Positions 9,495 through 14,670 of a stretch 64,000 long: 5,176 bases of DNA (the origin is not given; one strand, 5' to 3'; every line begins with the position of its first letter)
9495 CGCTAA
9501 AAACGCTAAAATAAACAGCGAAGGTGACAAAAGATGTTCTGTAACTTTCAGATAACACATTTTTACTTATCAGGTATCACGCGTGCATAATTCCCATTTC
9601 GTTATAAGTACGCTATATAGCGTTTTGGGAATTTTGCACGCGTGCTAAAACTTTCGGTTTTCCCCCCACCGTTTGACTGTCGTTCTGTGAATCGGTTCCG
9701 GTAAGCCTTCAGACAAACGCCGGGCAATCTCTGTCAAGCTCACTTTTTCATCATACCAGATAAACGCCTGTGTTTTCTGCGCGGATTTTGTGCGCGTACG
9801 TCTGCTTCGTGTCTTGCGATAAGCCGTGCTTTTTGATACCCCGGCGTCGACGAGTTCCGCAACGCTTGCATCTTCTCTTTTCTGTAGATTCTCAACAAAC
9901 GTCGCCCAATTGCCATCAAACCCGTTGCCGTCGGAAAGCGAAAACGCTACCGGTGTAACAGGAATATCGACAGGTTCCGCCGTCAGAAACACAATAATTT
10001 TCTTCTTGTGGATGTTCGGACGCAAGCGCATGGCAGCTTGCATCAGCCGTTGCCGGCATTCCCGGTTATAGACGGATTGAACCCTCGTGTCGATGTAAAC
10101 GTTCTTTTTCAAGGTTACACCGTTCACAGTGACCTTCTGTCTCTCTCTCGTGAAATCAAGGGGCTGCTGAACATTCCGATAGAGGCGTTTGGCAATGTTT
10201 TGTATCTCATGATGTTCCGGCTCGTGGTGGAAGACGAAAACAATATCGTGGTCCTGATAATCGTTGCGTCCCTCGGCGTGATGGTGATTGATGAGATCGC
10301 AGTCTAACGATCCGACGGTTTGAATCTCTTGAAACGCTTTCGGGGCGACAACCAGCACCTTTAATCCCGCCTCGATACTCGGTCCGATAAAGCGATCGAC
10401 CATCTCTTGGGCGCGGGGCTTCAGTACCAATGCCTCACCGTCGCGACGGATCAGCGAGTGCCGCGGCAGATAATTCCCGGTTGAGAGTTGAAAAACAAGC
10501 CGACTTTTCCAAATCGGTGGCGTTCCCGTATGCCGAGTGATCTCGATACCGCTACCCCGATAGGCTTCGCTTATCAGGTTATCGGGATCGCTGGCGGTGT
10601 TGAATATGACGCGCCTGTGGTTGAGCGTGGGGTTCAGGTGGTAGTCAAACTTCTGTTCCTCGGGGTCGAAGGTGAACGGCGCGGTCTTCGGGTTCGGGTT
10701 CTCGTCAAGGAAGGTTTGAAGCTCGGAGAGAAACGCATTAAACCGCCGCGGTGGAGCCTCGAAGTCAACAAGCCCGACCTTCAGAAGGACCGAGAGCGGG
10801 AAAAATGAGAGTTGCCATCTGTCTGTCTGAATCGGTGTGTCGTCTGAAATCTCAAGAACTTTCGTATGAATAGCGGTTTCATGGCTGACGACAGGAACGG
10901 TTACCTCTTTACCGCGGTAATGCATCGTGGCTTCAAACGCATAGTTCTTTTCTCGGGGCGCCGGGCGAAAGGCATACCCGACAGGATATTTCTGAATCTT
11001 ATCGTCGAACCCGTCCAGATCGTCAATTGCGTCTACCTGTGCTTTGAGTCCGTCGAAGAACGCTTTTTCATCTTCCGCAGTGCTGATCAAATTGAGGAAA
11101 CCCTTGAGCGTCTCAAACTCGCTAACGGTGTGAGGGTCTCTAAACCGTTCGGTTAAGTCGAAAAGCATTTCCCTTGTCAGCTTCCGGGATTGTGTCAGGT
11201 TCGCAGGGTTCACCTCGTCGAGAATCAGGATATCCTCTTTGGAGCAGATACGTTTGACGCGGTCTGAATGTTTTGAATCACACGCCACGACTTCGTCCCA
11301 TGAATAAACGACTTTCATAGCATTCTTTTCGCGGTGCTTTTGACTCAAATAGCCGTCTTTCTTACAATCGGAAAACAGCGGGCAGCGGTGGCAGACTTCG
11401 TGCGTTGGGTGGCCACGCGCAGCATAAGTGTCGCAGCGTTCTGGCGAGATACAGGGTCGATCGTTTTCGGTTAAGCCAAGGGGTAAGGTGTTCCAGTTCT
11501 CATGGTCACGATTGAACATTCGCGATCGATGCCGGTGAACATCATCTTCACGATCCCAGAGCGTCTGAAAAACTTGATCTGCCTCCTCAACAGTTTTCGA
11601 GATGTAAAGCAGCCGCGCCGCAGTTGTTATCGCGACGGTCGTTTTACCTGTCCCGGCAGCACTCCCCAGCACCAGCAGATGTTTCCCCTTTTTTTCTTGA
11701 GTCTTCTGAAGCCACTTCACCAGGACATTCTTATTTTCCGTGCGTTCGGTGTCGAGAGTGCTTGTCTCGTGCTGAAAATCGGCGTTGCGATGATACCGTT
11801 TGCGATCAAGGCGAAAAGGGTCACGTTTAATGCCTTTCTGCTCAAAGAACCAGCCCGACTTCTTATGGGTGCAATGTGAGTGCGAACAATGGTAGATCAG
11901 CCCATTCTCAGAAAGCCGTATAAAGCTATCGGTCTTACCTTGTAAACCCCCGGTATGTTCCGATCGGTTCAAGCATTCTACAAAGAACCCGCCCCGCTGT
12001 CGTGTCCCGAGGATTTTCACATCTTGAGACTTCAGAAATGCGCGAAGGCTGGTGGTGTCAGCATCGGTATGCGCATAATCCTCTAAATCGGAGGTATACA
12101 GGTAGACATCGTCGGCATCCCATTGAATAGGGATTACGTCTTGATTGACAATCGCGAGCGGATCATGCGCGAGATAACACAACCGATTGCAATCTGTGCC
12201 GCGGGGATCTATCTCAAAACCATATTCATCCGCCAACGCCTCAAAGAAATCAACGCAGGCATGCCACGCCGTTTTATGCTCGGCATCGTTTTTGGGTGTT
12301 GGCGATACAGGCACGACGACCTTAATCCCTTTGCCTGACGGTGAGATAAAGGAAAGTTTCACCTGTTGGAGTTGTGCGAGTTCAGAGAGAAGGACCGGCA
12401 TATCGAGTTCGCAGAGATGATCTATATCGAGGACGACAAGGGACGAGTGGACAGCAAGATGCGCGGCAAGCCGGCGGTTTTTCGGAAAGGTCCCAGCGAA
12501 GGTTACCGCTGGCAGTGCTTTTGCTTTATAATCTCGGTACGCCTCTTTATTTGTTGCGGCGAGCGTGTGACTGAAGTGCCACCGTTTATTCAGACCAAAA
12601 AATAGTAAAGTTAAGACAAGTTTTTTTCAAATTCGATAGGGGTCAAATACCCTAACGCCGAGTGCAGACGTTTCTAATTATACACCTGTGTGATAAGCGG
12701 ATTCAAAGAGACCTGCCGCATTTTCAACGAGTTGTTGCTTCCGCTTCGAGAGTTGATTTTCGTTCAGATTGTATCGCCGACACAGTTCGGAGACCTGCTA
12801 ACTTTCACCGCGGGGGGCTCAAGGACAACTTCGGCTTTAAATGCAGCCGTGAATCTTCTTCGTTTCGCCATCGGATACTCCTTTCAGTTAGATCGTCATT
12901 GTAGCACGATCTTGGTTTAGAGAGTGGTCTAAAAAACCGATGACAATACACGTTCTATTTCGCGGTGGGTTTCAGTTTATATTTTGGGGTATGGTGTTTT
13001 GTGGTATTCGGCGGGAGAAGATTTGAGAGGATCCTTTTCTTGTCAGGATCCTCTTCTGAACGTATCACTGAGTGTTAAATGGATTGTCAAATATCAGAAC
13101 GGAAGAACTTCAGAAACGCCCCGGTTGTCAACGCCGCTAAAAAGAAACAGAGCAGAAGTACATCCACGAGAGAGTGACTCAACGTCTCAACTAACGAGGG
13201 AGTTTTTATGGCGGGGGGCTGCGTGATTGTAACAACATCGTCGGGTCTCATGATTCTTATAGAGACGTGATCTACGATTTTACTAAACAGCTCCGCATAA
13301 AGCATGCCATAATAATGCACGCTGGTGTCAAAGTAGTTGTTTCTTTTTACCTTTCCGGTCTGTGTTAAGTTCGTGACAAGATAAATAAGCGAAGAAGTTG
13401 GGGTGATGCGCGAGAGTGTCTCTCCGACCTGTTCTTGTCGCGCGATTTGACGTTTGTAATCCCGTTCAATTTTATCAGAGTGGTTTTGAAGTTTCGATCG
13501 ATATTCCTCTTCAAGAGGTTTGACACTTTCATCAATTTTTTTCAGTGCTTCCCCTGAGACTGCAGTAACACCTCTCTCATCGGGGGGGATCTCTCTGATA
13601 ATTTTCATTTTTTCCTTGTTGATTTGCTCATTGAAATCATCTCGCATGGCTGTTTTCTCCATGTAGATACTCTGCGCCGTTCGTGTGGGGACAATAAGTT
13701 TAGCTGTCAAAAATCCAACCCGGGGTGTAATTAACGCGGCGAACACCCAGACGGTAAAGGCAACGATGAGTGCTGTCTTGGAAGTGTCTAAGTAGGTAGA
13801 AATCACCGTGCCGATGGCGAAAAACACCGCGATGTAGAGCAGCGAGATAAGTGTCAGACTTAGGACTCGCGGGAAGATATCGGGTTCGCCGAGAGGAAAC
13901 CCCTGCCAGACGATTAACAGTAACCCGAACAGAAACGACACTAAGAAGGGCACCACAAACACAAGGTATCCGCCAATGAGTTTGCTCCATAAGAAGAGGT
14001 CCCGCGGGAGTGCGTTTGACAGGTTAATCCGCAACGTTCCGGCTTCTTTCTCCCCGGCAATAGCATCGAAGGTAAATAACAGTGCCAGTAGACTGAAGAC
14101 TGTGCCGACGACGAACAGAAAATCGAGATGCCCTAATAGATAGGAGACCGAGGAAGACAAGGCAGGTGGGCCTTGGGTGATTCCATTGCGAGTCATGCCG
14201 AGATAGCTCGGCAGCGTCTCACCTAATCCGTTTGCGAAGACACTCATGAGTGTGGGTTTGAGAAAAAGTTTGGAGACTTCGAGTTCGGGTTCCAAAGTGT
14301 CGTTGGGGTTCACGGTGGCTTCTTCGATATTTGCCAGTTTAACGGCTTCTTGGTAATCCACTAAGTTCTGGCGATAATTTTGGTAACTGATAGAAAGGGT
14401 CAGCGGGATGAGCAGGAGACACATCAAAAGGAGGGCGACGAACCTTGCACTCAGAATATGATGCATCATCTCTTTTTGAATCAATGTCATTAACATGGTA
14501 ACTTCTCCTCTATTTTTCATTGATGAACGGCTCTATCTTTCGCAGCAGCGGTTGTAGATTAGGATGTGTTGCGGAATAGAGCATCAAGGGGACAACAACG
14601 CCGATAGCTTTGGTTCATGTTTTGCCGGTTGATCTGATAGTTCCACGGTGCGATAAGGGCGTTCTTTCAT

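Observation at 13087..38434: Two paralogous cassettes: paired GT4 enzymes with N-terminal RRE-like domains, an A24-peptidase-like membrane protein, and a Flp-prepilin-like small peptide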

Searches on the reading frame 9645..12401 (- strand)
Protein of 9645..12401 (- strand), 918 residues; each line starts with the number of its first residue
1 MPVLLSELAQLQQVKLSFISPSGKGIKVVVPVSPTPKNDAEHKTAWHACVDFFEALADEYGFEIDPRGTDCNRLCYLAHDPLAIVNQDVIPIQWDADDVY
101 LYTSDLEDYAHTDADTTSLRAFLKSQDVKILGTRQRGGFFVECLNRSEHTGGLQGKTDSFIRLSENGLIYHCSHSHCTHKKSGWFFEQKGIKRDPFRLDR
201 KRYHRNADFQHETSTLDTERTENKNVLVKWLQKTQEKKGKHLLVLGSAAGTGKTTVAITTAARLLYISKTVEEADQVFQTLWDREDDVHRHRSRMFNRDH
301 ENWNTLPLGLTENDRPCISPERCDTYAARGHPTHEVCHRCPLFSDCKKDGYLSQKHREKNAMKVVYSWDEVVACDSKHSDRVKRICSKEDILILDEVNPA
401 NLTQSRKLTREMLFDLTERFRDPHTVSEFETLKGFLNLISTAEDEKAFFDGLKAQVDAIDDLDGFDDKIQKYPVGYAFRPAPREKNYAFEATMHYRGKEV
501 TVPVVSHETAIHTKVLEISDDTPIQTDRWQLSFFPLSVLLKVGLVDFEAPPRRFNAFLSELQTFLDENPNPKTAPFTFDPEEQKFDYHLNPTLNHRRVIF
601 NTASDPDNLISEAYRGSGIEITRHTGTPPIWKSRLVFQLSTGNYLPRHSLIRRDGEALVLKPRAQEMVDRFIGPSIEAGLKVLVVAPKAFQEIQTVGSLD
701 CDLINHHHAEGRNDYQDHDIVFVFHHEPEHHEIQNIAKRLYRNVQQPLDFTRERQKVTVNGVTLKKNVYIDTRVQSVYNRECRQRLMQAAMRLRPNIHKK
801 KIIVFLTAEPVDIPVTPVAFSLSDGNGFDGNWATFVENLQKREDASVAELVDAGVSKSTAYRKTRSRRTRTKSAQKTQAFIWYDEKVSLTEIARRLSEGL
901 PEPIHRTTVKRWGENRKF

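Call 73: search_protein_families(library=pfam, proteins=[window:9645-12401:-], max_evalue=0.001)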
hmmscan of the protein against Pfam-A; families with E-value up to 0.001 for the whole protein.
window:9645-12401:- (918 aa): 1 family
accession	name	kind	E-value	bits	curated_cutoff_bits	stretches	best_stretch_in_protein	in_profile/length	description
PF08800.15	BT4734-like_N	-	3.1e-12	47.2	22.4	1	5-82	48-131/134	BT4734-like, N-terminal domain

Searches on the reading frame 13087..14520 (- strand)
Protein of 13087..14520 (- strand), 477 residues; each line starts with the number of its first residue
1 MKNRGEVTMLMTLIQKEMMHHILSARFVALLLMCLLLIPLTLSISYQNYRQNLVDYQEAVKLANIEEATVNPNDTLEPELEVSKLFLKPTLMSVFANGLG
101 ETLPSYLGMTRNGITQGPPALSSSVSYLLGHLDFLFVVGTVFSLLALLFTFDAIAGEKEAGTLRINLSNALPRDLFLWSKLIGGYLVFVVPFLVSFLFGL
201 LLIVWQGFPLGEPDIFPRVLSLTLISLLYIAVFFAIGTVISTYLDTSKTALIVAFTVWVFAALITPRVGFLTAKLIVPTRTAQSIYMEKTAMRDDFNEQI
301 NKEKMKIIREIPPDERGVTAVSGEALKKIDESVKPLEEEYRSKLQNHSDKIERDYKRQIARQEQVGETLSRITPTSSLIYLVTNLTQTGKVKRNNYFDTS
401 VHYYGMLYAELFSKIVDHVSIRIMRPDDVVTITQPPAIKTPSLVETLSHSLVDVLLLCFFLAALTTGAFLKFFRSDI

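Call 6: search_protein_families(library=pfam, proteins=[window:13087-14520:-], max_evalue=0.1)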
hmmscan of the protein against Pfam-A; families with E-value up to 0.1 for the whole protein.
window:13087-14520:- (477 aa): 2 families
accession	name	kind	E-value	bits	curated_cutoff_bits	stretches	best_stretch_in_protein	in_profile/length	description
PF12679.13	ABC2_membrane_2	-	5.5e-30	105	27.2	1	11-476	1-282/283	ABC-2 family transporter protein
PF12698.13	ABC2_membrane_3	-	1e-07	31.9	31.6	1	121-266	157-291/347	ABC-2 family transporter protein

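Call 7: search_protein_families(library=ncbifam, proteins=[window:13087-14520:-], max_evalue=0.1)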
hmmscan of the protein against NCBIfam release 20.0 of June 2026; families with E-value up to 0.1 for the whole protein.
window:13087-14520:- (477 aa): 1 family
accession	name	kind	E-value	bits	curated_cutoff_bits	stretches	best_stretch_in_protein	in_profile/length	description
TIGR03518.1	ABC_perm_GldF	equivalog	0.011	15.8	288.5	1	134-265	52-178/240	gliding motility-associated ABC transporter permease subunit GldF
